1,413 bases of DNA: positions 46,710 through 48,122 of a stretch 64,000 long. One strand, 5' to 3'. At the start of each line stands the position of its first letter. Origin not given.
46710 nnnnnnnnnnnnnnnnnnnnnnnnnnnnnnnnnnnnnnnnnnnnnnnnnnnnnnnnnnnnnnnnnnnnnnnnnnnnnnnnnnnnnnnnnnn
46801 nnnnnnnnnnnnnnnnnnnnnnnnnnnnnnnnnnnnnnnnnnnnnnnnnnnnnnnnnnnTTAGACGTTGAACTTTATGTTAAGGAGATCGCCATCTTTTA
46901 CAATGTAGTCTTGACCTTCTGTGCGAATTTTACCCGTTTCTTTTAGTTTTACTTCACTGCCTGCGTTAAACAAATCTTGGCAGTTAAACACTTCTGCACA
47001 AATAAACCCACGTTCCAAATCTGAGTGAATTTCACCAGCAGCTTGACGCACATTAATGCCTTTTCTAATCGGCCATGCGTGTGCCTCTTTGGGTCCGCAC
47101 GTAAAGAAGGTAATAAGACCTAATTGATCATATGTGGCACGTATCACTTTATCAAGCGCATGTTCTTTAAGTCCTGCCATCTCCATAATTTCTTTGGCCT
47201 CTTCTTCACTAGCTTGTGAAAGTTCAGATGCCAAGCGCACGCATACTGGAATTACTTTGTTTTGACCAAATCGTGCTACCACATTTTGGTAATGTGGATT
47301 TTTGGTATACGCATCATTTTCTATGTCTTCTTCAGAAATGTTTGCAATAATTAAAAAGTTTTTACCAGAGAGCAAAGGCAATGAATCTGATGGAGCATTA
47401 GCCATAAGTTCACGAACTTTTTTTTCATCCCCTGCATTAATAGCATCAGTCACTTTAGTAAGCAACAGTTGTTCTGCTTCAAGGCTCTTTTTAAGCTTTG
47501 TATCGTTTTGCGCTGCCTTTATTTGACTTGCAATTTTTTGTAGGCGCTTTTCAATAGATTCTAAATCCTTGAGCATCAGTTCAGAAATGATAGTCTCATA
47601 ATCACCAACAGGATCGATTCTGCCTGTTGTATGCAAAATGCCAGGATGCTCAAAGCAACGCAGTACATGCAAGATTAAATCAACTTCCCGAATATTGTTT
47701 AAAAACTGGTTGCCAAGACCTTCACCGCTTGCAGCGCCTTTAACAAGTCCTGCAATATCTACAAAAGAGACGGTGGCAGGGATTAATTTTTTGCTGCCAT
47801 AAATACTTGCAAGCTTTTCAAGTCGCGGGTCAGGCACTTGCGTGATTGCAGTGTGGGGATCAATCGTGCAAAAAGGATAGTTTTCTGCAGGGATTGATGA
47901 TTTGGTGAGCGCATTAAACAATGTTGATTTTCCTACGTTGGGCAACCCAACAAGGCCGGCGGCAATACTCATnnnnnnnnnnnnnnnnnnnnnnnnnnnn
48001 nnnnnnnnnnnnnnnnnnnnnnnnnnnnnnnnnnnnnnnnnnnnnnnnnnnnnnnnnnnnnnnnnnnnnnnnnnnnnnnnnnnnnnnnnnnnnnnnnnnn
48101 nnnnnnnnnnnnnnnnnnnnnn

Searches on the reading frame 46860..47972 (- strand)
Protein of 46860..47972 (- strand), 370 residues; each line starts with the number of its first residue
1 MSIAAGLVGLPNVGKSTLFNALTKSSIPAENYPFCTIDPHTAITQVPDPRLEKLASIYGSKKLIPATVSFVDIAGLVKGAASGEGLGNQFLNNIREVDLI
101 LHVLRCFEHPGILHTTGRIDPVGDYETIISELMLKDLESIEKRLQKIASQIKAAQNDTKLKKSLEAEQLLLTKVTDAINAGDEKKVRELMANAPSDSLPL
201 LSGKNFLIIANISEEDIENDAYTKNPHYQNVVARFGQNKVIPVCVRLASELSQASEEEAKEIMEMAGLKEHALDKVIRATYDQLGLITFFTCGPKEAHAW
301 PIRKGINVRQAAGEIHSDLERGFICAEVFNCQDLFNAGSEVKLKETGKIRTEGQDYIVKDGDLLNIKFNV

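Call 51: search_protein_families(library=pfam, proteins=[window:46860-47972:-], max_evalue=0.001)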
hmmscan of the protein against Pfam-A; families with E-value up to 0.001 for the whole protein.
window:46860-47972:- (370 aa): 3 families
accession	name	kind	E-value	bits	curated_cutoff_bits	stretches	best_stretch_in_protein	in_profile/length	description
PF06071.19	YchF-GTPase_C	-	5.2e-34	116.7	27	1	286-369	1-84/84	Protein of unknown function (DUF933)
PF01926.29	MMR_HSR1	-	1e-20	74.4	21.9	1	6-107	3-85/113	50S ribosome-binding GTPase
PF02421.24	FeoB_N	-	2.8e-07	30.6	27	1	6-46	4-44/156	Ferrous iron transport protein B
